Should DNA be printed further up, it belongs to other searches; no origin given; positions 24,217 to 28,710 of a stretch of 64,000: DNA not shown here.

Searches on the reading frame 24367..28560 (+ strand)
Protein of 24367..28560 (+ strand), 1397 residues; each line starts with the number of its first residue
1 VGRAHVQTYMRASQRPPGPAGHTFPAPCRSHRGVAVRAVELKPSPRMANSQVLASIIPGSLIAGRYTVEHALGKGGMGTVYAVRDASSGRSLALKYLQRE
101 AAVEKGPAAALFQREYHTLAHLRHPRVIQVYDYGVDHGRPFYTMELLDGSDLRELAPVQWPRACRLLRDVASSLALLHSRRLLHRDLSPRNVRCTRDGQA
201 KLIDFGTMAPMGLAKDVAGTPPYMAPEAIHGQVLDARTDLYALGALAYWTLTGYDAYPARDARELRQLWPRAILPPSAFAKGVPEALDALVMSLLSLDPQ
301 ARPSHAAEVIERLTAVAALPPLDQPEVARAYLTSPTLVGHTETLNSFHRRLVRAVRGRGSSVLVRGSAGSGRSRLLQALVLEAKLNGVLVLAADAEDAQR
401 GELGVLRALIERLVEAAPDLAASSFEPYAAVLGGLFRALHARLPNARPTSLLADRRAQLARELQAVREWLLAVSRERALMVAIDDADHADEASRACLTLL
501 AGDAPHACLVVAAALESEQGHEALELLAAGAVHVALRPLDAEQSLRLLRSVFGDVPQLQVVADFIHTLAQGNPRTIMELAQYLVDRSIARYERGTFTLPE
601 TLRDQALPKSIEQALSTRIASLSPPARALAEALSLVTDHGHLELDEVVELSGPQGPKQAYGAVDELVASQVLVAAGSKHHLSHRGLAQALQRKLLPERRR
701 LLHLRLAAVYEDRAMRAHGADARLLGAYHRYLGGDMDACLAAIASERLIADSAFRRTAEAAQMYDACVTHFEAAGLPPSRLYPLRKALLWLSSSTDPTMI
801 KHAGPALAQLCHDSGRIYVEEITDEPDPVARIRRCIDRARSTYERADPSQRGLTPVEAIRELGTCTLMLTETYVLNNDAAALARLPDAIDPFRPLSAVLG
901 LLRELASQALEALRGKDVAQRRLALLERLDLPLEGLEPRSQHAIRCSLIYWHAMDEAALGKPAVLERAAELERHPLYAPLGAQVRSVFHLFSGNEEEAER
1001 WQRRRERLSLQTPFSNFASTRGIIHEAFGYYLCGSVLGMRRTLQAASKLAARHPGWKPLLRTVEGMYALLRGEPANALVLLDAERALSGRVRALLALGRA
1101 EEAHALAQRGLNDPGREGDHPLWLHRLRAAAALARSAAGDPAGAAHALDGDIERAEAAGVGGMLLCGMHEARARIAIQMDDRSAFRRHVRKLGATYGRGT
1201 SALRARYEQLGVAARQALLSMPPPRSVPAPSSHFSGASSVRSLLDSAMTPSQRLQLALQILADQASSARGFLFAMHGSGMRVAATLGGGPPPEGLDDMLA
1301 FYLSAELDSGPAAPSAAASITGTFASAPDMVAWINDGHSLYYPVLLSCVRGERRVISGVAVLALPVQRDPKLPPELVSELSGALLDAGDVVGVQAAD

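Call 15: search_protein_families(library=ncbifam, proteins=[window:24367-28560:+], max_evalue=0.01)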
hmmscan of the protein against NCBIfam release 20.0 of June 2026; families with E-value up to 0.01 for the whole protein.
window:24367-28560:+ (1397 aa): 16 families
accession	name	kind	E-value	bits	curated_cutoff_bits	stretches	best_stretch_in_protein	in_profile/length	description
NF033483.0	PknB_PASTA_kin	equivalog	2.1e-55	188.9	450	1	59-330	2-282/563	Stk1 family PASTA domain-containing Ser/Thr kinase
NF047741.1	antiphage_MADS6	equivalog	7.3e-47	160.2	460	2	162-318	300-462/612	methylation-associated defense system protein kinase MAD6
NF052427.1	StpK7MSMEG_1200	equivalog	8.9e-33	113.6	900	1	64-310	7-262/601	serine/threonine protein kinase StpK7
TIGR03903.1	TOMM_kin_cyc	equivalog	1.3e-32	112.7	705.75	2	89-316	3-247/1267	TOMM system kinase/cyclase fusion protein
NF038150.1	lanthi_synth_IV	equivalog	8.1e-31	107.1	650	1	59-372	184-518/851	class IV lanthionine synthetase LanL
NF009651.0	PRK13184.1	equivalog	8.9e-27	93.4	839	1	64-313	2-287/932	serine/threonine-protein kinase PknD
NF033442.0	BREX_PglW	equivalog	3.1e-21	74.9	990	2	163-366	314-533/1391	BREX system serine/threonine kinase PglW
NF038151.1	lanthi_synth_III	equivalog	6.8e-18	64.4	575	1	65-268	221-440/833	class III lanthionine synthetase LanKC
NF053615.1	SerThrKinAfsKStmc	equivalog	1.6e-13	50.2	1300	1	64-306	13-258/809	protein serine/threonine kinase AfsK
TIGR03724.2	arch_bud32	equivalog_domain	1.2e-07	31.4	125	1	120-206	48-129/193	KEOPS complex kinase/ATPase Bud32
NF058632.1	SerThrKinPrkT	equivalog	3.3e-06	26.4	280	1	56-211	13-168/322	serine/threonine protein kinase PrkT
NF007174.0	PRK09605.1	equivalog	5.3e-05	21.9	447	1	114-207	385-472/535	bifunctional N(6)-L-threonylcarbamoyladenine synthase/serine/threonine protein kinase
NF043056.1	T4SS_LegK1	equivalog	7.4e-05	21.5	550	1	175-245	196-278/516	Dot/Icm T4SS effector kinase LegK1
NF011463.0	PRK14879.1-4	equivalog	0.0001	21.8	188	1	138-207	91-159/237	Kae1-associated kinase Bud32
TIGR03420.1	DnaA_homol_Hda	equivalog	0.0021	17.6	194.8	0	354-401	33-80/226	DnaA regulatory inactivator Hda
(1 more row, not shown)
